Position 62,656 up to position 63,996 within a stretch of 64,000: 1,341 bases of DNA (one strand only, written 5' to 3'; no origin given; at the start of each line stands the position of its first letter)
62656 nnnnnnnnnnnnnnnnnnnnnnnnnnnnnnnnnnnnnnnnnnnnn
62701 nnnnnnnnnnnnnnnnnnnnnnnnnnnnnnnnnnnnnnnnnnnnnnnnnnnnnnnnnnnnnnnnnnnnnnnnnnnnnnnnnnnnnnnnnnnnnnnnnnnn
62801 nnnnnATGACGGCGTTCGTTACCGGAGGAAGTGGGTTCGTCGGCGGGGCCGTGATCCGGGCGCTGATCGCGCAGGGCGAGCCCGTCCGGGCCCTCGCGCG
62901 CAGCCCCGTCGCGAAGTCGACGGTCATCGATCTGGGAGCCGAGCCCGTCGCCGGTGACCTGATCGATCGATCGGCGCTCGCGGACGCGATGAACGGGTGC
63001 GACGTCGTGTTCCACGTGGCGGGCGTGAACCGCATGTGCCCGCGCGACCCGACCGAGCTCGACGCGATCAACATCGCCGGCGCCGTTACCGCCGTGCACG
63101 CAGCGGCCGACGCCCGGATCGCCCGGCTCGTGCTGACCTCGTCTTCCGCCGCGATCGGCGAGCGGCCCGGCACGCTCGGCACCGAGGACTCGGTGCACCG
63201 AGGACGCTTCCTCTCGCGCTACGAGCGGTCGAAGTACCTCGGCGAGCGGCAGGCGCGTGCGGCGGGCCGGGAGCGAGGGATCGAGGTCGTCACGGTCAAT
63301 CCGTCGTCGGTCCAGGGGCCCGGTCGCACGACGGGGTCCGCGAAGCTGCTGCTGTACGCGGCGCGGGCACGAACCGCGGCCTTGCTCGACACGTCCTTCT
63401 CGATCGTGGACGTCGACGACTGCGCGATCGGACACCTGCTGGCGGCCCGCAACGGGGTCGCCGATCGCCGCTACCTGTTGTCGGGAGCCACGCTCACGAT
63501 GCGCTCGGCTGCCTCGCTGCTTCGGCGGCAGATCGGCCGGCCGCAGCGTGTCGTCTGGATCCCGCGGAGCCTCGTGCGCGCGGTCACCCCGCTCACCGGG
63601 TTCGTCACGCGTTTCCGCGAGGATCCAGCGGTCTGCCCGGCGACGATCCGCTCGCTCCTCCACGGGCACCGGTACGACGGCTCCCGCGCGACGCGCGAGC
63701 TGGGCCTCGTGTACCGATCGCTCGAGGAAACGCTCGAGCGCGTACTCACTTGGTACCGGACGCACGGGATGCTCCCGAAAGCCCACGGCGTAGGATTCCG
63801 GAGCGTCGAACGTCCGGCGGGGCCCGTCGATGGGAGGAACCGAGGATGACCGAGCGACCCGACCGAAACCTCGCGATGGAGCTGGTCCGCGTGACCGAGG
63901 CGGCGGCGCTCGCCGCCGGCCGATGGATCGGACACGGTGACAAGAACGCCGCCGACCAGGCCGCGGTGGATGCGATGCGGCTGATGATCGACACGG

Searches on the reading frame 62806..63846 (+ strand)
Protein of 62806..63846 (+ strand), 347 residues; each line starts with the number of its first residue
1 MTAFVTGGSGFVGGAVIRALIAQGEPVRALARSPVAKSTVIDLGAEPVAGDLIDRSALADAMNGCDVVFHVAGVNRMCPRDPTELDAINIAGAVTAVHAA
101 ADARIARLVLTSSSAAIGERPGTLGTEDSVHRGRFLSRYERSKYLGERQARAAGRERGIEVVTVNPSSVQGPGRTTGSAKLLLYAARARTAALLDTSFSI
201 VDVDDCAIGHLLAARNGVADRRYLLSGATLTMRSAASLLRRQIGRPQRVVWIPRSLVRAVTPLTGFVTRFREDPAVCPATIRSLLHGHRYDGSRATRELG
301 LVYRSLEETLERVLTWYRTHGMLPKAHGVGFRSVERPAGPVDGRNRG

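Call 73: search_protein_families(library=ncbifam, proteins=[window:62806-63846:+], max_evalue=0.001)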
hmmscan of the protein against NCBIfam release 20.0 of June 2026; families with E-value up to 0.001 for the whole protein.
window:62806-63846:+ (347 aa): 20 families
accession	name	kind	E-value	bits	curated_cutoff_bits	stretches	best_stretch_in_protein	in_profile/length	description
TIGR03466.1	HpnA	hypoth_equivalog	4e-69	233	367.65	1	1-322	1-326/327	hopanoid-associated sugar epimerase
NF052578.1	StrlDmthSdmBMthl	equivalog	1.3e-46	159.9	600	1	1-322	1-327/328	sterol demethylase protein SdmB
NF042422.1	oxyalk_red_OleD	equivalog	2.9e-26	92.6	580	1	1-316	1-327/329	2-alkyl-3-oxoalkanoate reductase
NF042423.1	oxyalk_red_Shew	equivalog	2.5e-25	89.3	580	1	3-225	11-238/331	2-alkyl-3-oxoalkanoate reductase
TIGR04180.1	EDH_00030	hypoth_equivalog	6.1e-12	45.2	475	1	4-172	2-178/297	NAD-dependent 4,6-dehydratase LegB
NF041293.1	G6PDh_Azf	equivalog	9.1e-12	44.9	400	1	4-119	6-121/252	NAD-dependent glucose-6-phosphate dehydrogenase Azf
NF005539.0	PRK07201.1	equivalog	7.1e-10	38.2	549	1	1-175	1-183/657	SDR family oxidoreductase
NF007956.0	PRK10675.1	subfamily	2.3e-09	36.9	394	1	1-148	1-158/338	UDP-glucose 4-epimerase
TIGR01179.1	galE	equivalog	8.2e-09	34.7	262.3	1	4-149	3-155/332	UDP-glucose 4-epimerase GalE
TIGR01746.1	Thioester-redct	subfamily_domain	1.9e-08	33.9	213.35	1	63-172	87-198/371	thioester reductase domain-containing protein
TIGR03589.1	PseB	equivalog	8e-07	28.3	407.75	1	3-116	7-128/324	UDP-N-acetylglucosamine 4,6-dehydratase (inverting)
NF043036.1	ErythonDh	equivalog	1.6e-06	27.6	325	1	1-120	1-132/321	D-erythronate dehydrogenase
TIGR01777.1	yfcH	hypoth_equivalog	2.1e-06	27.5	207.35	1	4-75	2-68/292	TIGR01777 family oxidoreductase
NF011728.1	PRK15181.1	equivalog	6.6e-06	25.4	760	1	51-161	77-187/348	Vi polysaccharide biosynthesis UDP-N-acetylglucosaminuronic acid C-4 epimerase TviC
NF058621.1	DiazavRedAvaA7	equivalog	4e-05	23.4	400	1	2-128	2-129/304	3-diazoavenalumate denitrifying reductase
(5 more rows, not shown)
